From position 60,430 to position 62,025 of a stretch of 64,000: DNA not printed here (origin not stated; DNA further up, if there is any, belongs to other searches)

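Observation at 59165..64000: Consolidated hin-like operon: probable histamine/imidazole-4-acetate catabolism in a marine streamlined bacterium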

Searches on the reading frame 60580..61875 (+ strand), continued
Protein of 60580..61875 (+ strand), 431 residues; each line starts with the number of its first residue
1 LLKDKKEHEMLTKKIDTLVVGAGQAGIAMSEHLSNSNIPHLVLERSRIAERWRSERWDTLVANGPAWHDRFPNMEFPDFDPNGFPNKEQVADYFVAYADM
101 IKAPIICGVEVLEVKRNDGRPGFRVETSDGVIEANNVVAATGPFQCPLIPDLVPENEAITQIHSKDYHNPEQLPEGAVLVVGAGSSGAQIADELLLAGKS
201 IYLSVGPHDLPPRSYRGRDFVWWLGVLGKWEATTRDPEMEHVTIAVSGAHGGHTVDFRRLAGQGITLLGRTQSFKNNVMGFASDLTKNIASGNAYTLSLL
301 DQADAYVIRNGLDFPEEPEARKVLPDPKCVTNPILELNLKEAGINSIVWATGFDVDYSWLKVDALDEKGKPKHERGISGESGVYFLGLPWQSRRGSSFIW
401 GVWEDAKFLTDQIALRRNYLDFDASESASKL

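Call 48: search_protein_families(library=pfam, proteins=[L051:267-1766:+, L051:1767-3167:+, L051:2855-3991:+, L051:3992-5053:+, L051:5046-5858:+, L083:11261-12217:-, L083:12163-13233:+, L083:13230-14156:+, L083:13985-14965:+, L083:14922-16028:+], max_evalue=0.00001)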
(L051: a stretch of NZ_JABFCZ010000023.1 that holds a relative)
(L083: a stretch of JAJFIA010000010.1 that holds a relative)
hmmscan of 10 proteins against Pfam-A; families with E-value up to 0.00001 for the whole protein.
L051:267-1766:+ (499 aa): 0 families

L051:1767-3167:+ (466 aa): 1 family
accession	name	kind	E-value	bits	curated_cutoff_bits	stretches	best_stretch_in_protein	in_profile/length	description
PF00528.27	BPD_transp_1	-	6.7e-07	29.6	26.4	1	269-456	1-171/184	Binding-protein-dependent transport system inner membrane component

L051:2855-3991:+ (378 aa): 1 family
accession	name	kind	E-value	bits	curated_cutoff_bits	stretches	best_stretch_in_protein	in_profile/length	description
PF00528.27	BPD_transp_1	-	9.1e-11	42.3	26.4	1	208-363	16-169/184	Binding-protein-dependent transport system inner membrane component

L051:3992-5053:+ (353 aa): 4 families
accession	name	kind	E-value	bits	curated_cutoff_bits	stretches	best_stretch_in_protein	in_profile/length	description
PF13416.11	SBP_bac_8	-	1.7e-26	94.1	27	1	49-321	2-276/279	Bacterial extracellular solute-binding protein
PF01547.30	SBP_bac_1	-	8.2e-15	56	26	1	47-292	11-306/307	Bacterial extracellular solute-binding protein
PF13343.11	SBP_bac_6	-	5.4e-14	52.7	24.6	1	99-312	26-220/245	Bacterial extracellular solute-binding protein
PF13531.11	SBP_bac_11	-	2.4e-10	41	25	0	222-297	147-223/227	Bacterial extracellular solute-binding protein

L051:5046-5858:+ (270 aa): 1 family
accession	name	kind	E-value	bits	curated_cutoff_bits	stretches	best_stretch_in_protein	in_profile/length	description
PF00795.27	CN_hydrolase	-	3.4e-40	138.4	23.2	1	11-244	1-247/256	Carbon-nitrogen hydrolase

L083:11261-12217:- (318 aa): 1 family
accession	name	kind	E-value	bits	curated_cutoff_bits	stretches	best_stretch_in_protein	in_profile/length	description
PF00196.25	GerE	-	3.8e-10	39.7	23.5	1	254-306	2-54/57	Bacterial regulatory proteins, luxR family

L083:12163-13233:+ (356 aa): 3 families
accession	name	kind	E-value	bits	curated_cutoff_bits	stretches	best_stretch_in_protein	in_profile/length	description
PF00005.33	ABC_tran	-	1e-35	123.7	25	1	22-164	1-136/137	ABC transporter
PF08402.16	TOBE_2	-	2.1e-13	50.6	21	1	280-354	1-76/76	TOBE domain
PF13304.12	AAA_21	-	1.3e-09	39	27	0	134-197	235-300/304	AAA domain, putative AbiEii toxin, Type IV TA system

L083:13230-14156:+ (308 aa): 1 family
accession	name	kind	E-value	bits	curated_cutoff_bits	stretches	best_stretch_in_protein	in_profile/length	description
PF00528.27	BPD_transp_1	-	1.6e-08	34.9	26.4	1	98-297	18-172/184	Binding-protein-dependent transport system inner membrane component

L083:13985-14965:+ (326 aa): 1 family
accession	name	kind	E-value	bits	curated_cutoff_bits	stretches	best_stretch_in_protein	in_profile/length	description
PF00528.27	BPD_transp_1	-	1.6e-12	47.9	26.4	1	143-320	4-181/184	Binding-protein-dependent transport system inner membrane component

L083:14922-16028:+ (368 aa): 4 families
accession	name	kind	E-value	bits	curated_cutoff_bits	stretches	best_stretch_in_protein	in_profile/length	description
PF13416.11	SBP_bac_8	-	1.3e-24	87.9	27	1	64-336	2-276/279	Bacterial extracellular solute-binding protein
PF13343.11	SBP_bac_6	-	6.6e-13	49.1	24.6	1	114-317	26-218/245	Bacterial extracellular solute-binding protein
PF01547.30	SBP_bac_1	-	1.3e-11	45.5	26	1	62-307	11-306/307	Bacterial extracellular solute-binding protein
PF13531.11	SBP_bac_11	-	3.5e-08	34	25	1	62-312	14-223/227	Bacterial extracellular solute-binding protein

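Call 57: search_protein_families(library=pfam, proteins=[L011:5644-7740:-, L022:16425-18542:+, L033:8022-9101:+, L022:7144-8328:+, L022:6204-7151:+, L078:11188-12441:+, L069:7440-8654:-, L036:17703-18839:+], max_evalue=0.00001)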
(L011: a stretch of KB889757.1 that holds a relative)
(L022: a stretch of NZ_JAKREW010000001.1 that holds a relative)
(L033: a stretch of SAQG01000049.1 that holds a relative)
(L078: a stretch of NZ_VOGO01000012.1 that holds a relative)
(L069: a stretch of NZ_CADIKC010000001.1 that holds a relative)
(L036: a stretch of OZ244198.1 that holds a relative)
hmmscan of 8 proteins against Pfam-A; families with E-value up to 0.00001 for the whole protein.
L011:5644-7740:- (698 aa): 6 families
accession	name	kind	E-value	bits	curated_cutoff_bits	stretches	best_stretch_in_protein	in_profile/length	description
PF00724.26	Oxidored_FMN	-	7.8e-62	209.9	27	1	18-349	2-342/342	NADH:flavin oxidoreductase / NADH oxidase family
PF07992.20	Pyr_redox_2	-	5e-13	49.6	26.1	1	400-642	4-253/291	Pyridine nucleotide-disulphide oxidoreductase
PF22620.2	OYE-like_second_a-b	-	5e-09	36.7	25.5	1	515-611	1-96/128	OYE-like second alpha/beta domain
PF13450.12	NAD_binding_8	-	1.5e-06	28.8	21.9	1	401-439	1-39/68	NAD(P)-binding Rossmann-like domain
PF12831.13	FAD_oxidored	-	5.1e-06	26.5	27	0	400-436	3-39/416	FAD dependent oxidoreductase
PF00070.33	Pyr_redox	-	6.8e-06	26.9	22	0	399-431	2-34/82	Pyridine nucleotide-disulphide oxidoreductase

L022:16425-18542:+ (705 aa): 6 families
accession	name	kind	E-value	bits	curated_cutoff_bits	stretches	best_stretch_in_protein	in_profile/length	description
PF00724.26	Oxidored_FMN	-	7.5e-68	229.7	27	1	25-354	2-340/342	NADH:flavin oxidoreductase / NADH oxidase family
PF07992.20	Pyr_redox_2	-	1.1e-10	41.8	26.1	0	405-501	2-112/291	Pyridine nucleotide-disulphide oxidoreductase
PF22620.2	OYE-like_second_a-b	-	2.1e-10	41.2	25.5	1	523-608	2-87/128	OYE-like second alpha/beta domain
PF00070.33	Pyr_redox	-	3.2e-08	34.4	22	0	406-439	2-35/82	Pyridine nucleotide-disulphide oxidoreductase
PF13450.12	NAD_binding_8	-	1.3e-07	32.2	21.9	1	408-445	1-38/68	NAD(P)-binding Rossmann-like domain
PF01266.30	DAO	-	4.5e-06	26.9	27.9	0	406-440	2-37/353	FAD dependent oxidoreductase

L033:8022-9101:+ (359 aa): 2 families
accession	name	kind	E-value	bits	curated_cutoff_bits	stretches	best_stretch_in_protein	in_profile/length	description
PF00005.33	ABC_tran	-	8.9e-31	107.8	25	1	118-280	1-136/137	ABC transporter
PF12399.14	BCA_ABC_TP_C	-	8.3e-11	41.7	25.5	1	332-356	2-26/27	Branched-chain amino acid ATP-binding cassette transporter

L022:7144-8328:+ (394 aa): 1 family
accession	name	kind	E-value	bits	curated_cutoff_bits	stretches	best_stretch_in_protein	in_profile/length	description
PF02653.21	BPD_transp_2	-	8.7e-49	166.5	26.8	1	101-375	2-269/269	Branched-chain amino acid transport system / permease component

L022:6204-7151:+ (315 aa): 1 family
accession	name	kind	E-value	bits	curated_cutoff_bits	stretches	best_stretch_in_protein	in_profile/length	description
PF02653.21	BPD_transp_2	-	3.3e-33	115.4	26.8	1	19-299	2-269/269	Branched-chain amino acid transport system / permease component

L078:11188-12441:+ (417 aa): 2 families
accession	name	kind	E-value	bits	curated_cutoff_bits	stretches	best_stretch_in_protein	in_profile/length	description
PF00355.32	Rieske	-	1.4e-21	76.6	20.3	1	82-164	1-82/88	Rieske [2Fe-2S] domain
PF00848.25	Ring_hydroxyl_A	-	4.1e-21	76.3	24.9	1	224-409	10-207/208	Ring hydroxylating alpha subunit (catalytic domain)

L069:7440-8654:- (404 aa): 2 families
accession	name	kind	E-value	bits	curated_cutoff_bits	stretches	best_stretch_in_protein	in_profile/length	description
PF00848.25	Ring_hydroxyl_A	-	1.5e-20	74.4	24.9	1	214-396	13-207/208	Ring hydroxylating alpha subunit (catalytic domain)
PF00355.32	Rieske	-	5.9e-20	71.4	20.3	1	69-152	1-83/88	Rieske [2Fe-2S] domain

L036:17703-18839:+ (378 aa): 4 families
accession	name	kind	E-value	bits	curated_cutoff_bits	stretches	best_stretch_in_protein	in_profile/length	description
PF00005.33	ABC_tran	-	1.7e-41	142.5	25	1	35-177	1-136/137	ABC transporter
PF08402.16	TOBE_2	-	1.2e-16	61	21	1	296-376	1-76/76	TOBE domain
PF02463.25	SMC_N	-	3.7e-07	30.2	40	1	45-222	24-211/220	RecF/RecN/SMC N terminal domain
PF13304.12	AAA_21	-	1.3e-06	29.1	27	0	135-211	223-301/304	AAA domain, putative AbiEii toxin, Type IV TA system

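Call 62: search_solved_structures(query=L011:5644-7740:-, max_evalue=1e-30)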
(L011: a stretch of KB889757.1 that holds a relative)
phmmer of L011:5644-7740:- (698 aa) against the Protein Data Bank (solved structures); distinct sequences matched with E-value up to 1e-30: 7.
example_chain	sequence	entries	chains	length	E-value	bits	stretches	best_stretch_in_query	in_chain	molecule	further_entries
3k30_A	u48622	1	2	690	2.8e-212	709.8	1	14-693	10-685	Histamine dehydrogenase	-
6l6j_A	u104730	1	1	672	6.6e-196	655.7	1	12-680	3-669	Oxidored_FMN domain-containing protein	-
6de6_A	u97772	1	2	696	1e-194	651.7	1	10-693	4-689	Histamine dehydrogenase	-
1djn_A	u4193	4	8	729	7.8e-143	480.3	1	13-577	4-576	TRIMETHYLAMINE DEHYDROGENASE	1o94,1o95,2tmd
1djq_A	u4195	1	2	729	1.4e-141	476.2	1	13-577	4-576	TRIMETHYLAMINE DEHYDROGENASE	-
6qkg_A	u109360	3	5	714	4.7e-43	150.5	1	15-558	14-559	NCR A | NCR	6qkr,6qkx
1ps9_A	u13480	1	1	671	1.4e-34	122.6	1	15-478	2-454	2,4-dienoyl-CoA reductase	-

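Call 72: find_encoding_contigs(protein=P0100, flank=10000, max_places=2)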
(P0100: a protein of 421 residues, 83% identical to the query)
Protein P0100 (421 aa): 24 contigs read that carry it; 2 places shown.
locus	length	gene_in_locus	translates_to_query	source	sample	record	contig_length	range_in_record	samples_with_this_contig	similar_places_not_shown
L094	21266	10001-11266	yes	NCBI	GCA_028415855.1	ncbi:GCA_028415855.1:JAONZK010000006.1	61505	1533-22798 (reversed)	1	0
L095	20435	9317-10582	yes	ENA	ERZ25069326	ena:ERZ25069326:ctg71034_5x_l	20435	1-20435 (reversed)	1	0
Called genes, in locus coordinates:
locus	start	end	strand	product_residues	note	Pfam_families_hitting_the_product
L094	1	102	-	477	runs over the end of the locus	PF02233:PNTB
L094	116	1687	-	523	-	PF05222:AlaDh_PNT_N, PF01262:AlaDh_PNT_C, PF12769:PNTB_4TM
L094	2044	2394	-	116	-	PF12797:Fer4_2 (faint), PF12837:Fer4_6 (faint), PF13237:Fer4_10 (weak), PF12838:Fer4_7 (weak), PF13187:Fer4_9 (weak), PF00037:Fer4 (weak), PF11953:DUF3470 (weak)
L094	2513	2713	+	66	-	-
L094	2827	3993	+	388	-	PF01321:Creatinase_N, PF00557:Peptidase_M24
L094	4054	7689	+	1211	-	PF05378:Hydant_A_N, PF01968:Hydantoinase_A, PF02538:Hydantoinase_B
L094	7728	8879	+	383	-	PF01321:Creatinase_N, PF00557:Peptidase_M24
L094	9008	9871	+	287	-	PF09347:DUF1989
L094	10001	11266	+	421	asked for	PF01266:DAO (faint), PF07992:Pyr_redox_2 (weak), PF13738:Pyr_redox_3, PF00743:FMO-like, PF13434:Lys_Orn_oxgnase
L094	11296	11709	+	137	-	PF01042:Ribonuc_L-PSP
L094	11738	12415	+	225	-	PF06267:DUF1028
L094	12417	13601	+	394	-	PF01546:Peptidase_M20, PF07687:M20_dimer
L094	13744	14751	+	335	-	PF03601:Cons_hypoth698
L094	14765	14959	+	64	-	-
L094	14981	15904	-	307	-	PF00892:EamA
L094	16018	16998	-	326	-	PF00248:Aldo_ket_red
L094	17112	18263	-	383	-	PF00355:Rieske, PF00848:Ring_hydroxyl_A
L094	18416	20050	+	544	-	PF00149:Metallophos, PF02872:5_nucleotid_C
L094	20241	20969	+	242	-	PF01036:Bac_rhodopsin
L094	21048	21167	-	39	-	PF10013:DUF2256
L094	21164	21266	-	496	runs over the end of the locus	PF04244:DPRP, PF03441:FAD_binding_7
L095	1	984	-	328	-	?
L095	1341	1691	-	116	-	PF12797:Fer4_2 (faint), PF12837:Fer4_6 (faint), PF13237:Fer4_10 (weak), PF12838:Fer4_7 (weak), PF13187:Fer4_9 (weak), PF00037:Fer4 (weak), PF11953:DUF3470 (weak)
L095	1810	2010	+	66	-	-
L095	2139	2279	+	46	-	-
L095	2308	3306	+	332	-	PF00557:Peptidase_M24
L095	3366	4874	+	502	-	PF05378:Hydant_A_N, PF01968:Hydantoinase_A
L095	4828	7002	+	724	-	PF02538:Hydantoinase_B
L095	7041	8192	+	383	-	PF01321:Creatinase_N, PF00557:Peptidase_M24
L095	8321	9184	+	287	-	PF09347:DUF1989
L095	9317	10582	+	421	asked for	PF01266:DAO (faint), PF07992:Pyr_redox_2 (weak), PF13738:Pyr_redox_3, PF00743:FMO-like, PF13434:Lys_Orn_oxgnase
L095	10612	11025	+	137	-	PF01042:Ribonuc_L-PSP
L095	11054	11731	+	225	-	PF06267:DUF1028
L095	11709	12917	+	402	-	PF01546:Peptidase_M20, PF07687:M20_dimer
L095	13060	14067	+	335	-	PF03601:Cons_hypoth698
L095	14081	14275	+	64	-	-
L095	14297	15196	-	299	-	PF00892:EamA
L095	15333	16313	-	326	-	PF00248:Aldo_ket_red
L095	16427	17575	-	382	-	PF00355:Rieske, PF00848:Ring_hydroxyl_A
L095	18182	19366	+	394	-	PF02872:5_nucleotid_C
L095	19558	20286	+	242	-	PF01036:Bac_rhodopsin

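Call 73: find_encoding_contigs(protein=P0068, flank=10000, max_places=1)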
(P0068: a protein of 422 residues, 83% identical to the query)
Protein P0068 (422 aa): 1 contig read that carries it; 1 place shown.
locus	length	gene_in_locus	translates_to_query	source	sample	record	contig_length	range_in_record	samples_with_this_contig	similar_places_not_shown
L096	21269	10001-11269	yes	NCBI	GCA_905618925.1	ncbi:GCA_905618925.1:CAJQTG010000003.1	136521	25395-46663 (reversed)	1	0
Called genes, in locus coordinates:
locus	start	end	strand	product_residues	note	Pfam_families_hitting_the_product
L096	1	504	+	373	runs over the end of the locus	PF02463:SMC_N (faint), PF00005:ABC_tran, PF13304:AAA_21 (faint), PF08402:TOBE_2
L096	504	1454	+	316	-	PF00528:BPD_transp_1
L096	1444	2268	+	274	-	PF00528:BPD_transp_1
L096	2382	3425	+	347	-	PF01547:SBP_bac_1, PF13416:SBP_bac_8, PF13531:SBP_bac_11 (weak), PF13343:SBP_bac_6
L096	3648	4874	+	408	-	PF04389:Peptidase_M28 (weak), PF01546:Peptidase_M20, PF07687:M20_dimer (faint)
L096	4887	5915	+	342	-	PF00850:Hist_deacetyl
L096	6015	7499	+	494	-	PF00171:Aldedh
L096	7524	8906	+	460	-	PF00202:Aminotran_3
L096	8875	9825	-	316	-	PF00126:HTH_1, PF03466:LysR_substrate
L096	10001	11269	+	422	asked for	PF01266:DAO (faint), PF07992:Pyr_redox_2 (weak), PF13738:Pyr_redox_3, PF00743:FMO-like, PF13434:Lys_Orn_oxgnase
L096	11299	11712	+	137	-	PF01042:Ribonuc_L-PSP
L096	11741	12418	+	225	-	PF06267:DUF1028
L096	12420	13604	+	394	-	PF01546:Peptidase_M20, PF07687:M20_dimer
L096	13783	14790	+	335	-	PF03601:Cons_hypoth698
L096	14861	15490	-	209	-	PF13489:Methyltransf_23 (weak), PF13847:Methyltransf_31 (weak), PF08241:Methyltransf_11, PF08242:Methyltransf_12 (weak), PF13649:Methyltransf_25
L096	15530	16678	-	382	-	PF00355:Rieske, PF00848:Ring_hydroxyl_A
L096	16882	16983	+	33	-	-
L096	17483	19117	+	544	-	PF00149:Metallophos, PF02872:5_nucleotid_C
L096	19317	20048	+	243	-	PF01036:Bac_rhodopsin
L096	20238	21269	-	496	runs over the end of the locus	PF04244:DPRP, PF03441:FAD_binding_7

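Call 75: find_encoding_contigs(protein=P0375, flank=8000, max_places=1)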
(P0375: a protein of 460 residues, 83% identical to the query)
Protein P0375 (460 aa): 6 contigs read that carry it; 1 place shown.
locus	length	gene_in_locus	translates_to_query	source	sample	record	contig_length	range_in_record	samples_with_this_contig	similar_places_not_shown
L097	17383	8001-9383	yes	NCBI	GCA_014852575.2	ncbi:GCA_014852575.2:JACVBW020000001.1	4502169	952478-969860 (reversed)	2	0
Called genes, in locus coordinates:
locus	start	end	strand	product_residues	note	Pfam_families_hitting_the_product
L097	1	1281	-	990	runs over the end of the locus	PF03797:Autotransporter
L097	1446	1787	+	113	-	PF08274:Zn_Ribbon_YjdM, PF03831:YjdM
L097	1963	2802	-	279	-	PF13622:4HBT_3, PF20789:4HBT_3C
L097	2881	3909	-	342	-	PF19346:DUF5924, PF11141:DUF2914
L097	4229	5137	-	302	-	PF00126:HTH_1, PF03466:LysR_substrate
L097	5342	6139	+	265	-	PF00795:CN_hydrolase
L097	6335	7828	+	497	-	PF00171:Aldedh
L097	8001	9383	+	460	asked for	PF00202:Aminotran_3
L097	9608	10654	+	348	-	PF01547:SBP_bac_1, PF13416:SBP_bac_8, PF13343:SBP_bac_6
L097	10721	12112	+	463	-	PF02133:Transp_cyt_pur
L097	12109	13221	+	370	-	PF00850:Hist_deacetyl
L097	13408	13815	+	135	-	PF07007:LprI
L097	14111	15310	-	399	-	PF08240:ADH_N, PF01262:AlaDh_PNT_C (weak), PF00107:ADH_zinc_N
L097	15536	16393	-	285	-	PF00551:Formyl_trans_N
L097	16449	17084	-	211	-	PF04268:SoxG, PF01571:GCV_T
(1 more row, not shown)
